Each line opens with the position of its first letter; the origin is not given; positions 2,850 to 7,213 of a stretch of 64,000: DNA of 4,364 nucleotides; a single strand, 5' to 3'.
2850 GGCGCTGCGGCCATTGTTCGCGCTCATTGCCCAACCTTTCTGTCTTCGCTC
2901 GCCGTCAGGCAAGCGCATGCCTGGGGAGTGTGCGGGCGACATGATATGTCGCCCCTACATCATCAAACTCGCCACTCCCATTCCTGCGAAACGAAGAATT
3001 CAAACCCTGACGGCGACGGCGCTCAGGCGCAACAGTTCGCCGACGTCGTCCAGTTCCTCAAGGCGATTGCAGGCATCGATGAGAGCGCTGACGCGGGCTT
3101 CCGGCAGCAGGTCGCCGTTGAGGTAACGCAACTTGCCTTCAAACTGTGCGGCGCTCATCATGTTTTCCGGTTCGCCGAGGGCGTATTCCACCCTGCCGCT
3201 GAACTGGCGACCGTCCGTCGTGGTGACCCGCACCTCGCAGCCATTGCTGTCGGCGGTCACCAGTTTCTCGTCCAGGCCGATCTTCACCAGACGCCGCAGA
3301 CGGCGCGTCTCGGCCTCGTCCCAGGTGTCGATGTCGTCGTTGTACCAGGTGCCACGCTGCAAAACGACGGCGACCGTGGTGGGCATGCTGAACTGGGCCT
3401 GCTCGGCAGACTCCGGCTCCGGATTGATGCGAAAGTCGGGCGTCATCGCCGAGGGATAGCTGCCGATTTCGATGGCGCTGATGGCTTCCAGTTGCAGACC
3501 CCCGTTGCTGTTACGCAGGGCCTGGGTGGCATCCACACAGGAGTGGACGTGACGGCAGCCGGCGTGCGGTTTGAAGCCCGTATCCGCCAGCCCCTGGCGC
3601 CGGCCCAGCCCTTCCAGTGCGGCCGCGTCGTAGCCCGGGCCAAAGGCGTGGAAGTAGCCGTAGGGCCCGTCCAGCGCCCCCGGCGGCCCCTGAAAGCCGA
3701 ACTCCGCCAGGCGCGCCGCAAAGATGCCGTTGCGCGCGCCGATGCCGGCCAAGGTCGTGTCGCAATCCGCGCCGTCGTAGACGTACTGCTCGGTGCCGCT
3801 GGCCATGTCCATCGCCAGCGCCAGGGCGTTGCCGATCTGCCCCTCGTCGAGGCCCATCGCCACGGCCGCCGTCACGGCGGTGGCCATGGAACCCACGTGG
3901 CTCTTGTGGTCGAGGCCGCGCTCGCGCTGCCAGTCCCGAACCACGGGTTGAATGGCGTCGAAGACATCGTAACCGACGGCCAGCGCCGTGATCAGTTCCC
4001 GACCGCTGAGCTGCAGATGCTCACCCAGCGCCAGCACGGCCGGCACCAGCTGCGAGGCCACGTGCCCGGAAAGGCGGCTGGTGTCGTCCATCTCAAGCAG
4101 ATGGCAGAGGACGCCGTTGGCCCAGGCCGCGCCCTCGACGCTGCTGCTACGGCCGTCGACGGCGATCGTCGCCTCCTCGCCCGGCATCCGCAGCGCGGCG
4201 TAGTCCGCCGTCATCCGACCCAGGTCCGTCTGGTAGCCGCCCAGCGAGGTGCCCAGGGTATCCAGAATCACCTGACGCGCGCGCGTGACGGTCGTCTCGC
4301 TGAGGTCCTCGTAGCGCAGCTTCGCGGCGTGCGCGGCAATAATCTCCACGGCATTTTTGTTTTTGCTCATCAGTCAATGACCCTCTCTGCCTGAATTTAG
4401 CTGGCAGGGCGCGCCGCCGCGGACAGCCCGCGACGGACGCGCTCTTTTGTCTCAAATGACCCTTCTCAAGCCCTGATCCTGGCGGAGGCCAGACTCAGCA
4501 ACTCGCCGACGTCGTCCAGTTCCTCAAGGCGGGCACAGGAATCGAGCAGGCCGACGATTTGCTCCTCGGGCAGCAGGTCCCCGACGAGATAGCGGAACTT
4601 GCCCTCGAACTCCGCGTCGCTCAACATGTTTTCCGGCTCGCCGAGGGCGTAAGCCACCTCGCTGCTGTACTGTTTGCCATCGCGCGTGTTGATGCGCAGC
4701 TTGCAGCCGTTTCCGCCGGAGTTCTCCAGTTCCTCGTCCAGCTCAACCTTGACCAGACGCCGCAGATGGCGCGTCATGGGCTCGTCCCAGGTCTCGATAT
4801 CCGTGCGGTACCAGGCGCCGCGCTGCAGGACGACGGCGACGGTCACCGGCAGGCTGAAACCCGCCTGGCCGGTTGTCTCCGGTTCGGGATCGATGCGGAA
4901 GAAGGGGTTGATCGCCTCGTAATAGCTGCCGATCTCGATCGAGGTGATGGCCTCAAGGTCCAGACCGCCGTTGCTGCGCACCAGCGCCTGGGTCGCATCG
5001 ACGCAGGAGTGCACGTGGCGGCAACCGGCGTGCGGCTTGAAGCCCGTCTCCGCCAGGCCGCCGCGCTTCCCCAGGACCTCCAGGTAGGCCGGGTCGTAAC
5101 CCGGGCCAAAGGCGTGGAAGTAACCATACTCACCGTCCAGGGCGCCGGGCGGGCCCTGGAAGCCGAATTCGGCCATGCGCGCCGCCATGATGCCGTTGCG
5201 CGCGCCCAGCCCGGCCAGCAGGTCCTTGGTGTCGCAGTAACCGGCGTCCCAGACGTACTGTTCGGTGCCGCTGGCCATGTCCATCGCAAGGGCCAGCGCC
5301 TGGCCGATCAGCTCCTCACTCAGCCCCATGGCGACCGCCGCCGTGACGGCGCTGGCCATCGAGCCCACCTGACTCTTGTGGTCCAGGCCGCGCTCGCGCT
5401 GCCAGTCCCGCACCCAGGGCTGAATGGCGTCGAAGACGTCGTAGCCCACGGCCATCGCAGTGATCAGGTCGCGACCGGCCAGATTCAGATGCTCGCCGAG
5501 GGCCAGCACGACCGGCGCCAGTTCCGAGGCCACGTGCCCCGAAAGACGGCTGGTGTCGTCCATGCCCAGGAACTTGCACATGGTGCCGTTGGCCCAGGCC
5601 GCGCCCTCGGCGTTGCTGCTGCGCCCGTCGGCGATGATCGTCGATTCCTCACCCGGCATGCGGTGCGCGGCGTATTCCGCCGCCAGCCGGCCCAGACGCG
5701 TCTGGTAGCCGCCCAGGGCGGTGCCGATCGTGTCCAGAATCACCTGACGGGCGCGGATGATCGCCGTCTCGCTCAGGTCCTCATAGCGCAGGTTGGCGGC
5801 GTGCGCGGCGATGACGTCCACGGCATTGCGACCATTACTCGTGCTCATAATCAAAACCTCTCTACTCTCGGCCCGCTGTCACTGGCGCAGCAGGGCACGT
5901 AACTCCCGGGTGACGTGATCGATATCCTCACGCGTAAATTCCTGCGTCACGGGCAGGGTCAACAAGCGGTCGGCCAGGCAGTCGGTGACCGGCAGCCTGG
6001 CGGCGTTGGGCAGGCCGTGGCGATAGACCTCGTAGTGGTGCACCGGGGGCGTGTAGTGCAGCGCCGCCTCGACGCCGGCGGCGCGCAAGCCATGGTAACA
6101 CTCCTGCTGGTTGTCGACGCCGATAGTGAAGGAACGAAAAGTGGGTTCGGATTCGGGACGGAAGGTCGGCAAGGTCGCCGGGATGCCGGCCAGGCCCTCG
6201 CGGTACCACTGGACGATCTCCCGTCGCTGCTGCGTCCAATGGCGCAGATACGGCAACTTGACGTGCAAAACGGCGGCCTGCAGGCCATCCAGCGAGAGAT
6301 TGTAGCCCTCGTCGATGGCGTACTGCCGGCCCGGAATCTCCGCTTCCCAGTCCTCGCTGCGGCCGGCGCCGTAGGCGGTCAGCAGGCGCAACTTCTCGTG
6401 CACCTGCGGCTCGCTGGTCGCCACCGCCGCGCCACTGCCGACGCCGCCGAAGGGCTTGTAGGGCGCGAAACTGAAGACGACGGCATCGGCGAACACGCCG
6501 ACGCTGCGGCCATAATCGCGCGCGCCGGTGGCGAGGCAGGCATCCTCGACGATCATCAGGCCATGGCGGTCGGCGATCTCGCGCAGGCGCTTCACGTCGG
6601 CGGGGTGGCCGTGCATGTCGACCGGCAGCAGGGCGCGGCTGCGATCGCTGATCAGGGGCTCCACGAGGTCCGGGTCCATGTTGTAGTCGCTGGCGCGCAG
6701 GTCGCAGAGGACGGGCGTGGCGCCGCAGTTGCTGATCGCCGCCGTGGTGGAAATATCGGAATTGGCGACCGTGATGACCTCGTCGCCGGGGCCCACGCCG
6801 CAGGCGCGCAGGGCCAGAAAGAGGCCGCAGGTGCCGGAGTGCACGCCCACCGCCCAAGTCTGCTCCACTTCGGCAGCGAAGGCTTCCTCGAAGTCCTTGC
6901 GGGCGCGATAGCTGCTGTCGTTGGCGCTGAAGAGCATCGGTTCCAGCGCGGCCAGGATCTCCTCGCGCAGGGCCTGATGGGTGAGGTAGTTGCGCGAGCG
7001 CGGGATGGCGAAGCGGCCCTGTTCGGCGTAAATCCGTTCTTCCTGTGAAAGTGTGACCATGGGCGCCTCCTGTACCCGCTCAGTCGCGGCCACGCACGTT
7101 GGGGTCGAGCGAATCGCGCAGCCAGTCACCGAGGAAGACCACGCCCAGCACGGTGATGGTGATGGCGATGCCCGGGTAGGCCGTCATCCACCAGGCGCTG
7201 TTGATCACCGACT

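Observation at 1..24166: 24-kb, 18-gene unidirectional cluster coupling peptide import to S9, M24 and AstE-like hydrolases, Ldh_2, three PLP enzymes and four PrpD-like proteins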

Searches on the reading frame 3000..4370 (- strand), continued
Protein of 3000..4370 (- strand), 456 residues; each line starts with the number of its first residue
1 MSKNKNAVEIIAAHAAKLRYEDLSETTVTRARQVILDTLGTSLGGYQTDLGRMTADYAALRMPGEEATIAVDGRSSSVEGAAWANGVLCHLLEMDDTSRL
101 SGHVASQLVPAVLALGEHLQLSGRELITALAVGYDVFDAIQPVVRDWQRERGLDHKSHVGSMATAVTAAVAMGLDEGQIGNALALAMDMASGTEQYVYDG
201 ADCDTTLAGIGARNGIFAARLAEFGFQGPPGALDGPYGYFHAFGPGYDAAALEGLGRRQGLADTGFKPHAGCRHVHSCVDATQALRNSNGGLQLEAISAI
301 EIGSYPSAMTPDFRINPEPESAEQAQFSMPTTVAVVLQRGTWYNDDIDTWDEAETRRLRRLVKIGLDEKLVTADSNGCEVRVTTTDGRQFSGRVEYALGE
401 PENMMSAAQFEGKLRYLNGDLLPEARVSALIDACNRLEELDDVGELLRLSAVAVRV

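Call 56: search_solved_structures(query=L001:15724-16833:+, max_evalue=1e-25, show_alignments=5)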
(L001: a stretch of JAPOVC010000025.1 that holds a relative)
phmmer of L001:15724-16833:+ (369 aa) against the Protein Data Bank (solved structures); distinct sequences matched with E-value up to 1e-25: 23.
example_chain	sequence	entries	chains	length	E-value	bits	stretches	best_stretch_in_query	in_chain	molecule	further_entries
2p88_A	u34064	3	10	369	6.2e-40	140.7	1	4-358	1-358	Mandelate racemase/muconate lactonizing enzyme family protein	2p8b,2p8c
3i4k_A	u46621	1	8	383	6.8e-37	130.7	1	7-366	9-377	Muconate lactonizing enzyme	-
1jpm_A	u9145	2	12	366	5.9e-36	127.6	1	4-313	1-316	L-Ala-D/L-Glu Epimerase | similar to chloromuconate cycloisomerase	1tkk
4m0x_A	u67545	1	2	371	7.8e-36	127.2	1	5-359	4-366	Chloromuconate cycloisomerase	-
2qde_A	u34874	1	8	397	3.7e-34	121.8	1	3-356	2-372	Mandelate racemase/muconate lactonizing enzyme family protein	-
3jva_A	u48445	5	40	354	5.1e-34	121.3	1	6-318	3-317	Dipeptide Epimerase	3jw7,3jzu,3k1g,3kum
4mgg_A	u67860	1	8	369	9e-34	120.5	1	4-351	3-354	Muconate lactonizing enzyme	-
3ct2_A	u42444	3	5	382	1.3e-32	116.7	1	9-361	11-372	Muconate cycloisomerase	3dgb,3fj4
1muc_A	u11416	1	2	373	7.8e-31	110.8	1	9-362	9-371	MUCONATE LACTONIZING ENZYME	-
2muc_A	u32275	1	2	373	9e-31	110.6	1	9-362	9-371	PROTEIN (MUCONATE CYCLOISOMERASE)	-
1bkh_A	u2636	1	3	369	1.3e-30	110.1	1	32-361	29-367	MUCONATE LACTONIZING ENZYME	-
3muc_A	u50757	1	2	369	1.3e-30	110.1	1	32-361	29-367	PROTEIN (MUCONATE CYCLOISOMERASE)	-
1f9c_A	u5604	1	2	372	1.7e-30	109.7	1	30-362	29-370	PROTEIN (MUCONATE CYCLOISOMERASE I)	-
3my9_A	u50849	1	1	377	3.2e-30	108.8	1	9-358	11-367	Muconate cycloisomerase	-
3dg3_A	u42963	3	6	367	2e-29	106.1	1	8-361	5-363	Muconate cycloisomerase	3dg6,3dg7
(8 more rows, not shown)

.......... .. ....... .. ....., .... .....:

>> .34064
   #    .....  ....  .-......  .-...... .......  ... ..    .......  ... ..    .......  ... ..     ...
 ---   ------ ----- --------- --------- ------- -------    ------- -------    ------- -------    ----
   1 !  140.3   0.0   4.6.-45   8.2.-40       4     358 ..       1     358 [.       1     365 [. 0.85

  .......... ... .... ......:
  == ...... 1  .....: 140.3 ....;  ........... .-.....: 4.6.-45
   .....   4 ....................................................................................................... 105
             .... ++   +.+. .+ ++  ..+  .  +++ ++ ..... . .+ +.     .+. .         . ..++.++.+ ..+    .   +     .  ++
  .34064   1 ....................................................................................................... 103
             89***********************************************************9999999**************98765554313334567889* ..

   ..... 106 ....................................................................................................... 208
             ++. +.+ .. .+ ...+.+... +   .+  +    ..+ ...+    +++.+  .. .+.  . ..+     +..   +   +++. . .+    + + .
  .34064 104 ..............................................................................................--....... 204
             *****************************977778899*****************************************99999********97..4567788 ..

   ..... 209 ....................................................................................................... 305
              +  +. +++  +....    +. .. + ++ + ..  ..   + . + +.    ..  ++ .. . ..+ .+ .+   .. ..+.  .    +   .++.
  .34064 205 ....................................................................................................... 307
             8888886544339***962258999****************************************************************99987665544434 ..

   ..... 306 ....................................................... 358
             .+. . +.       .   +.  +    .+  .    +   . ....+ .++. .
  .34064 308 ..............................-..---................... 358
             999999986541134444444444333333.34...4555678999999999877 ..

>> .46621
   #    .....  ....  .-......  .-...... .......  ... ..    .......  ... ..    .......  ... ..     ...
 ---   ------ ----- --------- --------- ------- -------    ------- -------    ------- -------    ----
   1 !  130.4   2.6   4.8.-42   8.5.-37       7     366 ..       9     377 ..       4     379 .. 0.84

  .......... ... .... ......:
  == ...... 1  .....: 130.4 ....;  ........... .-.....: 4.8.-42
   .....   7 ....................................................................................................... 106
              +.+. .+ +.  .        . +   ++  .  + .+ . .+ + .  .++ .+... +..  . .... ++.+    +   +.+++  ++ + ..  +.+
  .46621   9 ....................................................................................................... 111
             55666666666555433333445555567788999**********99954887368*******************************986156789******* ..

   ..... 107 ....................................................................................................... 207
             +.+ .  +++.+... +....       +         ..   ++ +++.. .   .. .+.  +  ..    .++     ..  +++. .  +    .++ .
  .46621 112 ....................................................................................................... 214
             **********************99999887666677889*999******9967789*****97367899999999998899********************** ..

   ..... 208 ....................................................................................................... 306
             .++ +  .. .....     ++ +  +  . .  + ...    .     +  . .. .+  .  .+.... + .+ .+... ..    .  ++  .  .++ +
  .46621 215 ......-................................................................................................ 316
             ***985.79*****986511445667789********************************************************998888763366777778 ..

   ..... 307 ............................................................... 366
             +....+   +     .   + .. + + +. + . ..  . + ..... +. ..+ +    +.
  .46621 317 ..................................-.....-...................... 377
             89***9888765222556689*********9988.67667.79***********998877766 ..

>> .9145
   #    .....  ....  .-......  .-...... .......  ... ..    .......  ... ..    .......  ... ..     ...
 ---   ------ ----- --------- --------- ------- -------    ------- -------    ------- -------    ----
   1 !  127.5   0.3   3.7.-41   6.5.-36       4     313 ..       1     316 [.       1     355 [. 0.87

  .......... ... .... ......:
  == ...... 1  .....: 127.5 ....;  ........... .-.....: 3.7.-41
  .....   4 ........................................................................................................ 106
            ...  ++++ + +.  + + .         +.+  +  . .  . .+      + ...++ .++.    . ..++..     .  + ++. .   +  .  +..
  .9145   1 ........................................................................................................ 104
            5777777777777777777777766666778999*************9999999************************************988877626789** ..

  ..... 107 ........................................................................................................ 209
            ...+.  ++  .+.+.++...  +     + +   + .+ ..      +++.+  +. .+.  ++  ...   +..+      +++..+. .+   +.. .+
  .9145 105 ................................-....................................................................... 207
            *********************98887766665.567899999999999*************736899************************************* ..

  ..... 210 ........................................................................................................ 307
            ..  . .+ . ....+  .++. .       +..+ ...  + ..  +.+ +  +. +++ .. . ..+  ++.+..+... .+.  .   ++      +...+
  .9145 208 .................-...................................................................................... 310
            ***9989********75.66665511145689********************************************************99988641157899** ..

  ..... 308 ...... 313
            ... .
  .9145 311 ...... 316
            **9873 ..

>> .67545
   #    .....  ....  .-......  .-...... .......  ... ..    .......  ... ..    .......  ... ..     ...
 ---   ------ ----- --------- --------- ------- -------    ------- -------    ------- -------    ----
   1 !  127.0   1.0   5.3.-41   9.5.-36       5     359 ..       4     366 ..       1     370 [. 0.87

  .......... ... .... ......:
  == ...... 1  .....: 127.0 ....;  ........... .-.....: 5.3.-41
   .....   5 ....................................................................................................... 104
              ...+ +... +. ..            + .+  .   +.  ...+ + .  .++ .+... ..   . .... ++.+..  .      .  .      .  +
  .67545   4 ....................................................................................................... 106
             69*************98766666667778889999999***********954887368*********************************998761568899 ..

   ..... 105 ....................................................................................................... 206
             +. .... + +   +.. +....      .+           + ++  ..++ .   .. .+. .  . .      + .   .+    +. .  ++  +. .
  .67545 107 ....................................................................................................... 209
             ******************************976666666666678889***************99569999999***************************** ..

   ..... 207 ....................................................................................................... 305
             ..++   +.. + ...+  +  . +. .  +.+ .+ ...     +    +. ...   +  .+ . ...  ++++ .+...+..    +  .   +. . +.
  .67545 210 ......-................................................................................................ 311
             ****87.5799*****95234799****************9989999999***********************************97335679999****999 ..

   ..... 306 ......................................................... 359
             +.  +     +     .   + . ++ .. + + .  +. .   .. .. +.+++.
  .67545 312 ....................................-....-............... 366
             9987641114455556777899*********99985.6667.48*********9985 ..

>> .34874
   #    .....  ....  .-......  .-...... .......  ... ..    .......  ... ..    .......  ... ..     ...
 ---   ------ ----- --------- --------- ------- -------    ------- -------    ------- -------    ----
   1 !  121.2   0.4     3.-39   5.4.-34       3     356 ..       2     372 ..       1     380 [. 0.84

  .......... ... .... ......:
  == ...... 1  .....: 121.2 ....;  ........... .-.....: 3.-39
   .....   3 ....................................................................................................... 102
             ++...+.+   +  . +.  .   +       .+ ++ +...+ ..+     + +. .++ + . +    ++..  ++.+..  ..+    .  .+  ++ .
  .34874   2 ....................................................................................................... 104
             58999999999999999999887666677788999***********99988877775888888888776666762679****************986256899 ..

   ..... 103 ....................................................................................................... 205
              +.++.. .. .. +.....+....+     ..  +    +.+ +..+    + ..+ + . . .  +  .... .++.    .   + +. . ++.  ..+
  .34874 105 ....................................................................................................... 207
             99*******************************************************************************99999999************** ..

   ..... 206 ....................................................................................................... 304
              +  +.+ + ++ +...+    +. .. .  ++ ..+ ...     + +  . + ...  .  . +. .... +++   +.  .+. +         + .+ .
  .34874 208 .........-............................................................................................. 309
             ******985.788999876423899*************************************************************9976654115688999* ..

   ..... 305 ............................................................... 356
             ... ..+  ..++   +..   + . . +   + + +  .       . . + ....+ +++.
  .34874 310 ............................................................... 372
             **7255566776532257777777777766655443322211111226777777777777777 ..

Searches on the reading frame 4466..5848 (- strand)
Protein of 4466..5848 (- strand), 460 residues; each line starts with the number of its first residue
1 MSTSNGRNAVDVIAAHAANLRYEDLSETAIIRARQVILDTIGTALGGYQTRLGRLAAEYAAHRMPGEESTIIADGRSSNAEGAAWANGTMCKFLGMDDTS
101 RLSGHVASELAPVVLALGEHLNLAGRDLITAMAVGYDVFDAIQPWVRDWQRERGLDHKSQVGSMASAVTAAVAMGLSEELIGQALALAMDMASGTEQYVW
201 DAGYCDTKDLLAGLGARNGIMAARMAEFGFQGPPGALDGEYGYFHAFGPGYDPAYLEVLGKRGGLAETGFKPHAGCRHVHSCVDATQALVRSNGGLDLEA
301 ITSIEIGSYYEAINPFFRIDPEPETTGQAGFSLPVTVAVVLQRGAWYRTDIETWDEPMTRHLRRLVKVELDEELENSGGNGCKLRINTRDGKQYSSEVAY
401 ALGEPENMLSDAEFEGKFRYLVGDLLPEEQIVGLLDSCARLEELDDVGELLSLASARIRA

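Call 6: search_protein_families(library=pfam, proteins=[window:4466-5848:-])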
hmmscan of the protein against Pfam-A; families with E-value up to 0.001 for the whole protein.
window:4466-5848:- (460 aa): 2 families
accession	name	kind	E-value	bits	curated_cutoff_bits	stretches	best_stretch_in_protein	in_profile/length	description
PF03972.19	MmgE_PrpD_N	-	1.2e-46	159.4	32.1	1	13-253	3-241/244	MmgE/PrpD N-terminal domain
PF19305.4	MmgE_PrpD_C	-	6.2e-22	78.6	32.1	1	273-430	1-162/173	MmgE/PrpD C-terminal domain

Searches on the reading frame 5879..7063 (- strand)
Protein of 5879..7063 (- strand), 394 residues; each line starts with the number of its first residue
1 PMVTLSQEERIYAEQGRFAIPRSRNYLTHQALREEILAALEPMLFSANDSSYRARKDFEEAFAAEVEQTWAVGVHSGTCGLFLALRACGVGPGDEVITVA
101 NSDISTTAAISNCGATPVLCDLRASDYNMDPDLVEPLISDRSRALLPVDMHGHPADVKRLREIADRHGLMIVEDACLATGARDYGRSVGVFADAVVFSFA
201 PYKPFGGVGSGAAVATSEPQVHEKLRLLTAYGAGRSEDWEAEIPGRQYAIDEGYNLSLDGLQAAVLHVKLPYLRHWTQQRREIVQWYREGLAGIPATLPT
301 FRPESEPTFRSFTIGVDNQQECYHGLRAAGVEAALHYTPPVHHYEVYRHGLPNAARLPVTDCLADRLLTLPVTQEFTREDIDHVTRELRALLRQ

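Call 6: search_protein_families(library=pfam, proteins=[window:5879-7063:-])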
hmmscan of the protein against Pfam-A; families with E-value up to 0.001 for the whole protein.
window:5879-7063:- (394 aa): 1 family
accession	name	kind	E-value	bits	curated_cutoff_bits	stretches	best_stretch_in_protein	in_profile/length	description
PF01041.23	DegT_DnrJ_EryC1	-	1.1e-86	291.8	19.8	1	32-388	3-359/360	DegT/DnrJ/EryC1/StrS aminotransferase family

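Call 9: search_protein_families(library=ncbifam, proteins=[window:5879-7063:-], max_evalue=0.00001)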
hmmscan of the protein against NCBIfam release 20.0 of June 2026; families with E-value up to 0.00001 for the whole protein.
window:5879-7063:- (394 aa): 8 families
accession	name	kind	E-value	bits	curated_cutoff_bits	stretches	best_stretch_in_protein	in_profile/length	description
TIGR03588.1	PseC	equivalog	3.4e-60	203.9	423.5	1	54-391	31-379/380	UDP-4-amino-4,6-dideoxy-N-acetyl-beta-L-altrosamine transaminase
NF008658.2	PRK11658.1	equivalog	1.2e-50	172.3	631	1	29-392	9-377/379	UDP-4-amino-4-deoxy-L-arabinose aminotransferase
TIGR04181.1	NHT_00031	hypoth_equivalog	4.5e-39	134.3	420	1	56-372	33-358/359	LegC family aminotransferase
NF008687.0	PRK11706.1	equivalog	7.9e-39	133.5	375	1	58-390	36-372/375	dTDP-4-amino-4,6-dideoxygalactose transaminase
TIGR04427.1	PLP_DesI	equivalog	3.9e-38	131.6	650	1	56-389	55-380/390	dTDP-4-dehydro-6-deoxyglucose aminotransferase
NF011936.0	PRK15407.1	equivalog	1.4e-33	116.2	423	1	13-227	30-246/440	lipopolysaccharide biosynthesis protein RfbH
TIGR02379.1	ECA_wecE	subfamily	1.9e-26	92.7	434.85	1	60-386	38-369/376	dTDP-4-amino-4,6-dideoxy-D-glucose transaminase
NF006569.0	PRK09082.1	subfamily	5.2e-07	29.1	420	1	58-173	80-201/386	methionine aminotransferase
